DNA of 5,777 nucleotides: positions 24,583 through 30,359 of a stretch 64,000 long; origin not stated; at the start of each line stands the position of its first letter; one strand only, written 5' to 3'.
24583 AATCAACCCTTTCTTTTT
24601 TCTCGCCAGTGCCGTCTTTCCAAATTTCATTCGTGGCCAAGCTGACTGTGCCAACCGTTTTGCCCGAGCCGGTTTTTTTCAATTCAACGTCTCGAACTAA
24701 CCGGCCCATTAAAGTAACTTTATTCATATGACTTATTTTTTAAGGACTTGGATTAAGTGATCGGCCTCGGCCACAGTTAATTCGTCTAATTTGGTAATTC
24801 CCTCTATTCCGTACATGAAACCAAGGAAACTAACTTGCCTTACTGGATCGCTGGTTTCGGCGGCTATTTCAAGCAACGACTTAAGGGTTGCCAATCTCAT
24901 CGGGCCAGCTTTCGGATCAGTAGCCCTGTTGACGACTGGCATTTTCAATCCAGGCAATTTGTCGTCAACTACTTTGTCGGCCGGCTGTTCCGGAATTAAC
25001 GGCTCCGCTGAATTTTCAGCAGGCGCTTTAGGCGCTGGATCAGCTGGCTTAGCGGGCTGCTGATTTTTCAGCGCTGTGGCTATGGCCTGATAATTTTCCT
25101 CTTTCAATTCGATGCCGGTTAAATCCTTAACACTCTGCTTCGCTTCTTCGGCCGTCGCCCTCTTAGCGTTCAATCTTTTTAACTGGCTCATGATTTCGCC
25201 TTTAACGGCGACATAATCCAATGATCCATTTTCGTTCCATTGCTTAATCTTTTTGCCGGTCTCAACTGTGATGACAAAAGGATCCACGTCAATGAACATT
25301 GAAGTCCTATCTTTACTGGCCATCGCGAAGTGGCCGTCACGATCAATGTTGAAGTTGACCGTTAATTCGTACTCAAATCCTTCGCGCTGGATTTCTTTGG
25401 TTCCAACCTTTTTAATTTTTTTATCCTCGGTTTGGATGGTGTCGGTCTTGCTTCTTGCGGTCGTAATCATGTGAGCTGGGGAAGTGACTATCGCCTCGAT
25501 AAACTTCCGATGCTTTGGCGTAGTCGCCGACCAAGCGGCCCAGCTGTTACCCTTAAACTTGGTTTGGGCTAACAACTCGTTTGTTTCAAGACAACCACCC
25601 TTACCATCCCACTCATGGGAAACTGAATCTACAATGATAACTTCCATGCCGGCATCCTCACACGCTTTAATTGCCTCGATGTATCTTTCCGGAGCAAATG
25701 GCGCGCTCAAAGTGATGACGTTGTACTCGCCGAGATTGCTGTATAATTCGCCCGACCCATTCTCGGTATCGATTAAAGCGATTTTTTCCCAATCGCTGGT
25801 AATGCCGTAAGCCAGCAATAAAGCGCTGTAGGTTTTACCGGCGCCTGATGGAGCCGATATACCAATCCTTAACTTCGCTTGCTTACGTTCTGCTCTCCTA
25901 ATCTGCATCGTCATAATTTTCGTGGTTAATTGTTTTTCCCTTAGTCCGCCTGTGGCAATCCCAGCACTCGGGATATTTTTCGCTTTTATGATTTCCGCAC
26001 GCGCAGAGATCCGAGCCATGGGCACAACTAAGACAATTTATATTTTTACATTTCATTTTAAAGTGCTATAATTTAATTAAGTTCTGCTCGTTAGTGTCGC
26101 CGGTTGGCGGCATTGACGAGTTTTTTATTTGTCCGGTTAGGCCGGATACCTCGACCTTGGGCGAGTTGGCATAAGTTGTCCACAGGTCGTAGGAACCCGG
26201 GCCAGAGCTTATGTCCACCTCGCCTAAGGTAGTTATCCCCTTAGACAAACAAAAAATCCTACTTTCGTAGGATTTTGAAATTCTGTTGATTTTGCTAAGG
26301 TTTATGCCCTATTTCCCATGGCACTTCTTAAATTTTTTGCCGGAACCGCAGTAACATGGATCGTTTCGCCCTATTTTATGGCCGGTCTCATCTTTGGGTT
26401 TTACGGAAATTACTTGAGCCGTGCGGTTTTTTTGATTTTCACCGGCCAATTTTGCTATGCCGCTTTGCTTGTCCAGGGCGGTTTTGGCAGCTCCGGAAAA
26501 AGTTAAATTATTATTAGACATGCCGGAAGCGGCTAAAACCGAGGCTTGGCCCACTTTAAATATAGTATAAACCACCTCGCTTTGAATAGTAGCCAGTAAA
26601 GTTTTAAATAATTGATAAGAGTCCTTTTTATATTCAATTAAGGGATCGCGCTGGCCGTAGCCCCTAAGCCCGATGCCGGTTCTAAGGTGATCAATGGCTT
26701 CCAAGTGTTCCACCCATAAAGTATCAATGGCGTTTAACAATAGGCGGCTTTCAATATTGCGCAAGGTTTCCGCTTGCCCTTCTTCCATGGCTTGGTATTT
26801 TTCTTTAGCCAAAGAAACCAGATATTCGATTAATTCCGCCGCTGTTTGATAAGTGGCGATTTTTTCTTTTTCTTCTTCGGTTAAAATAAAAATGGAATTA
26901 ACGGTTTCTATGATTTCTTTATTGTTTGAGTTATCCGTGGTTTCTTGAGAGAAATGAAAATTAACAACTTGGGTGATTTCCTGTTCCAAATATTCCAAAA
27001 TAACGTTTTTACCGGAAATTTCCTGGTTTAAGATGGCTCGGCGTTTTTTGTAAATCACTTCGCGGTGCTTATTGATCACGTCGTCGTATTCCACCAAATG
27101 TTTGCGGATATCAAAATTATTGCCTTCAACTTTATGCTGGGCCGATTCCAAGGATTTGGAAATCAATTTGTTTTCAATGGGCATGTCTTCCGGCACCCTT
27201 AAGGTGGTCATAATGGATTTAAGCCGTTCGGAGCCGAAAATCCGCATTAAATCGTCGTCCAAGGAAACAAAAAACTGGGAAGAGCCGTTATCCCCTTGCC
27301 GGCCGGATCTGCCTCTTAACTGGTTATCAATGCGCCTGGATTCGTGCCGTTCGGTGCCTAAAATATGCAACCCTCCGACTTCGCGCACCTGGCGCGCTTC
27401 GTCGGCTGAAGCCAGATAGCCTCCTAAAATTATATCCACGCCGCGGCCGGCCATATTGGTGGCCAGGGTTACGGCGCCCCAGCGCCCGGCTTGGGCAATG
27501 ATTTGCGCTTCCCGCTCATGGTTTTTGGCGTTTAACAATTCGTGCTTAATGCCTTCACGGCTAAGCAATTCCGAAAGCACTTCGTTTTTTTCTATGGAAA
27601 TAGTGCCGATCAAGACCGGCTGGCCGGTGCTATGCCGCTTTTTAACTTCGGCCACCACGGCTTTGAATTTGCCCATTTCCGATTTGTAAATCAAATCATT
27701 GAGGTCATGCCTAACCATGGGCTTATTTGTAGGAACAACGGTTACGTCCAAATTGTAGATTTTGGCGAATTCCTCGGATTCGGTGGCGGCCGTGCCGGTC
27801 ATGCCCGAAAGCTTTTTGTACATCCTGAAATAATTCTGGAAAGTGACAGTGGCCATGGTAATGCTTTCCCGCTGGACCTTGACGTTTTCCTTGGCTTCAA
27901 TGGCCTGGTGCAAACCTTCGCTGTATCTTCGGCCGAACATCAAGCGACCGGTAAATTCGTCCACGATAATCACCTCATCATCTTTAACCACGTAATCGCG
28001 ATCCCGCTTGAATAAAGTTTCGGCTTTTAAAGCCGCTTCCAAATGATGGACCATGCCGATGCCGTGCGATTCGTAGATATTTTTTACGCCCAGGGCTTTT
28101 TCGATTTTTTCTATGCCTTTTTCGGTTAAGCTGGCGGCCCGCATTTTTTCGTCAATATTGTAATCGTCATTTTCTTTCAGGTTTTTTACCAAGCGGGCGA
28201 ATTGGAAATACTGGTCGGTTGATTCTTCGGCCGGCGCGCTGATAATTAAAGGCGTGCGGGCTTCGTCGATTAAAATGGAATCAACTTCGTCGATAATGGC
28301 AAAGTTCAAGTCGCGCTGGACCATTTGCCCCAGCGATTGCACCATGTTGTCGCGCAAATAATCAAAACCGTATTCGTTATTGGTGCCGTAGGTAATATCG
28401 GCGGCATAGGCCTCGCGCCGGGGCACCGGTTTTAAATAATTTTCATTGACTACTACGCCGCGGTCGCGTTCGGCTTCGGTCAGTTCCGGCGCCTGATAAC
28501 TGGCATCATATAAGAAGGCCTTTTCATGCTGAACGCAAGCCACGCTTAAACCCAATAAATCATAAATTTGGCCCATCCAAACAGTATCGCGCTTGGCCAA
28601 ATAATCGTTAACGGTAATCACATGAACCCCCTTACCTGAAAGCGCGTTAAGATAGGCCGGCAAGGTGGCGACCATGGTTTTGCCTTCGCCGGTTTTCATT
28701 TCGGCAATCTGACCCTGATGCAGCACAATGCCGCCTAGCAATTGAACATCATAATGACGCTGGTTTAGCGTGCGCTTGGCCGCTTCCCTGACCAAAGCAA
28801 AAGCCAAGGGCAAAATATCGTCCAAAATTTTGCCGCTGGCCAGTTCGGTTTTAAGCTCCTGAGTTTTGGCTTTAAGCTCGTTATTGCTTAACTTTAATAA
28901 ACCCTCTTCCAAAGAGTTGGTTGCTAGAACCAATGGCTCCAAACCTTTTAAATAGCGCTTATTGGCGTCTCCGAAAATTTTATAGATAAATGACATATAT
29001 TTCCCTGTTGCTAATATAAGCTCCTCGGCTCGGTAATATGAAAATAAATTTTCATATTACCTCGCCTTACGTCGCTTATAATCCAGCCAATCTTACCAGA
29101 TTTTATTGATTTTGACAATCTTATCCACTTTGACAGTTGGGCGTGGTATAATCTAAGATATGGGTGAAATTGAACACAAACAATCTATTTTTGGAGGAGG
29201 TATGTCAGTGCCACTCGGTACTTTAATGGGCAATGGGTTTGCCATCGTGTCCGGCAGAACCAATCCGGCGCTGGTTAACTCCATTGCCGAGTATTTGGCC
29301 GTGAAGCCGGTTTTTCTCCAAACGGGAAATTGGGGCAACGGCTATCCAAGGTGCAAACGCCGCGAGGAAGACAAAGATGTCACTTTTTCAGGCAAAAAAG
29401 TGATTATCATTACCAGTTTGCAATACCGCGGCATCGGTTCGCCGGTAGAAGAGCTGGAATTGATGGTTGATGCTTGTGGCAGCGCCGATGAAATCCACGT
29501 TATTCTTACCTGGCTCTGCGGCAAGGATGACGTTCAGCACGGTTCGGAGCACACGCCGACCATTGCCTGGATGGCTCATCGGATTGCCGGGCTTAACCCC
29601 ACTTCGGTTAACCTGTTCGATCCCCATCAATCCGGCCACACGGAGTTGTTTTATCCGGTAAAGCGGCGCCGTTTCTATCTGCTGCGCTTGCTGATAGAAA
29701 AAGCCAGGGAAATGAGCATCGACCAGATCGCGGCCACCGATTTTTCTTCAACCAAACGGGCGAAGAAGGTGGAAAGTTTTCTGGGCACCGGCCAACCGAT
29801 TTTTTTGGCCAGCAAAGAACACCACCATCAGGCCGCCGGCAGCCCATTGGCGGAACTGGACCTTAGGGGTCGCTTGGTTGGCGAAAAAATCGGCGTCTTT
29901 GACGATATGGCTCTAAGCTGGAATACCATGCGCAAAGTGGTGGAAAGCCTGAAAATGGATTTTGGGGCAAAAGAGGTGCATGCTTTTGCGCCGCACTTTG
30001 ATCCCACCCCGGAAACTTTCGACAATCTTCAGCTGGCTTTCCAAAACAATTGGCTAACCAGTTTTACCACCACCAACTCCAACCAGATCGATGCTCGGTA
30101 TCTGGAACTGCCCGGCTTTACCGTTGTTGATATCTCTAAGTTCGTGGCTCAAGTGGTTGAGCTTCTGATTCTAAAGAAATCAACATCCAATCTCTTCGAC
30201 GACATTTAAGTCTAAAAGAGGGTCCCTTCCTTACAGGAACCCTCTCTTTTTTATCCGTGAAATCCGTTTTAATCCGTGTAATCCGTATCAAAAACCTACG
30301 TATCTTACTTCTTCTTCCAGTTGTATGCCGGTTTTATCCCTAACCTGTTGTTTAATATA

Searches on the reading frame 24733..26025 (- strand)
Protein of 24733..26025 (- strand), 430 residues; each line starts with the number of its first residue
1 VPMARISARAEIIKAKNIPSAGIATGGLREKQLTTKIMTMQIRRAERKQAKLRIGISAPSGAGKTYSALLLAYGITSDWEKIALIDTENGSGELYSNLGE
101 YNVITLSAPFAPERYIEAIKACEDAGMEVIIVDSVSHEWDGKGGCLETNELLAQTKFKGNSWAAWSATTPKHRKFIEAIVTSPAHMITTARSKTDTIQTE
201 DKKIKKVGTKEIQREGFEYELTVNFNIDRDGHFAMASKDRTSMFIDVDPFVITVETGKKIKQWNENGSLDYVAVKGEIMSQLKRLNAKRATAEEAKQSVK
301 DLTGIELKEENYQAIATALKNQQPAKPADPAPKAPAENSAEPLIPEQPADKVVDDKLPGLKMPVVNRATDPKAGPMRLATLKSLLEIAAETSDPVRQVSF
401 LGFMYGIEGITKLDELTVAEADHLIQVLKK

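Call 8: search_protein_families(library=pfam, proteins=[window:24733-26025:-], max_evalue=0.01)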
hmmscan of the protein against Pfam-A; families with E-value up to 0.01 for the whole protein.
window:24733-26025:- (430 aa): 1 family
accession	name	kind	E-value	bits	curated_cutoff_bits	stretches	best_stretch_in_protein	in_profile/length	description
PF13479.12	AAA_24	-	7.1e-20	72.1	27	1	51-223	2-164/195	AAA domain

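Call 26: find_encoding_contigs(protein=window:24733-26025:-, flank=10000, max_places=6)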
Protein window:24733-26025:- (430 aa): 13 contigs read that carry it; 6 places shown.
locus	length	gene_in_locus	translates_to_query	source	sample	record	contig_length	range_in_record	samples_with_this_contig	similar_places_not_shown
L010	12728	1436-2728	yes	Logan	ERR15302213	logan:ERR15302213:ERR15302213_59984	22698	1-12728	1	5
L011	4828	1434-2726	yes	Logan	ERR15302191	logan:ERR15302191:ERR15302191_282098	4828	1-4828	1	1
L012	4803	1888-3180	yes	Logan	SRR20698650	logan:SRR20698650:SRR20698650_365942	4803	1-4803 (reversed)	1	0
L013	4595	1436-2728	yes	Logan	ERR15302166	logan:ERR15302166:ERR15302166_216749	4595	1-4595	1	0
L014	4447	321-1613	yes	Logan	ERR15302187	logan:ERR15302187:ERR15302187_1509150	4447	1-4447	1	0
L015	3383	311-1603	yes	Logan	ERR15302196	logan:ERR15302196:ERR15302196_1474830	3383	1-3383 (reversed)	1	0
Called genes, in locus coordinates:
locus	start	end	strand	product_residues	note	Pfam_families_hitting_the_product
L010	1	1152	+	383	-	?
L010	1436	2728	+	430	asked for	PF13479:AAA_24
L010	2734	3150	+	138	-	PF00436:SSB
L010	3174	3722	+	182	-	-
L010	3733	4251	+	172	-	PF01464:SLT (weak)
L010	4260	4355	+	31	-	-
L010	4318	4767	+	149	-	-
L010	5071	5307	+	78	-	-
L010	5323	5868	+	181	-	-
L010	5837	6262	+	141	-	-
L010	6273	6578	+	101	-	-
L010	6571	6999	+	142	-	-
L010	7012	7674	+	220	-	PF00929:RNase_T, PF20600:ExoX-like_C (weak)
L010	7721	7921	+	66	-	-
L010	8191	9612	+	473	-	PF02195:ParB_N, PF17762:HTH_ParB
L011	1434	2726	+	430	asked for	PF13479:AAA_24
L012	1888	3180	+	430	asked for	PF13479:AAA_24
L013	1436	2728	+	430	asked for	PF13479:AAA_24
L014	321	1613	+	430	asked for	PF13479:AAA_24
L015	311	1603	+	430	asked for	PF13479:AAA_24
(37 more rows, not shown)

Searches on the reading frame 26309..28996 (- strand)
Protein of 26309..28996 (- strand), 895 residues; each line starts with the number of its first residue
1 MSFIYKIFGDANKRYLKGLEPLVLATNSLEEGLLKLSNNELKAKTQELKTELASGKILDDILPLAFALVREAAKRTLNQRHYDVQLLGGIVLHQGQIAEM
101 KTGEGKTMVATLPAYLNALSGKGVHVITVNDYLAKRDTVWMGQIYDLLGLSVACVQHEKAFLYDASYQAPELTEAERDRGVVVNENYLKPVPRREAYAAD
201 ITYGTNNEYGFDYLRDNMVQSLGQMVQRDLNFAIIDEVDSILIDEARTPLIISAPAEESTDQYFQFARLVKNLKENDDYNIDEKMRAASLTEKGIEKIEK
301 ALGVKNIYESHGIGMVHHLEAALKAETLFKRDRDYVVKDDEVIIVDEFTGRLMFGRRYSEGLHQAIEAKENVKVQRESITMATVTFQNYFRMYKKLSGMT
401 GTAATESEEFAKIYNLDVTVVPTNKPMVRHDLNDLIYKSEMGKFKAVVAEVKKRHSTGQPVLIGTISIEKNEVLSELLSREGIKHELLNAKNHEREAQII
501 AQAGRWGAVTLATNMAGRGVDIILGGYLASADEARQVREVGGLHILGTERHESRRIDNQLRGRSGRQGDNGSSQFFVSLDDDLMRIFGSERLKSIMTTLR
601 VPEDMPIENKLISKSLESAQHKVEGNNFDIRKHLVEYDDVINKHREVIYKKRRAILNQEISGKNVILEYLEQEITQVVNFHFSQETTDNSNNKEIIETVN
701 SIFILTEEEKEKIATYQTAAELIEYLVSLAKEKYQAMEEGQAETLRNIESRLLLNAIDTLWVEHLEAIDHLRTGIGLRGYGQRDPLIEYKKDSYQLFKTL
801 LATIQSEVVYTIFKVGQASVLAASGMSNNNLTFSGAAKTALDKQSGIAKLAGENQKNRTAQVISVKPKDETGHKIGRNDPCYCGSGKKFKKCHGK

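Call 9: search_protein_families(library=pfam, proteins=[window:26309-28996:-], max_evalue=0.01)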
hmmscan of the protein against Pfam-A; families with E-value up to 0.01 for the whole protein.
window:26309-28996:- (895 aa): 6 families
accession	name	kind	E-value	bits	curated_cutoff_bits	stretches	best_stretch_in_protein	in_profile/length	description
PF07517.20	SecA_DEAD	-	1.4e-123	412.2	24.6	1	6-410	3-289/290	SecA DEAD-like domain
PF21090.3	P-loop_SecA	-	1e-80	270.7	27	2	426-528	1-103/205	SecA P-loop domain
PF07516.18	SecA_SW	-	1.9e-59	201.6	26.7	1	606-815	1-199/200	SecA Wing and Scaffold domain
PF01043.26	SecA_PP_bind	-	8.7e-43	145.8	23.5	1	259-367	2-110/110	SecA preprotein cross-linking domain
PF02810.21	SEC-C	-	9.1e-09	35.5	20.4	1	877-895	1-19/19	SEC-C motif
PF00270.35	DEAD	-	0.0087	16.3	26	0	96-123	17-45/167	DEAD/DEAH box helicase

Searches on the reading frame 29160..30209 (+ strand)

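Call 9: search_protein_families(library=pfam, proteins=[window:29160-30209:+], max_evalue=0.01)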
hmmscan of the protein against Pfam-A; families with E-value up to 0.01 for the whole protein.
window:29160-30209:+ (349 aa): 1 family
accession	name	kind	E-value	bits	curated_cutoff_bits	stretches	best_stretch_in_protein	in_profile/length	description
PF13793.12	Pribosyltran_N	-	1.3e-05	25.5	25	1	28-120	2-90/117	N-terminal domain of ribose phosphate pyrophosphokinase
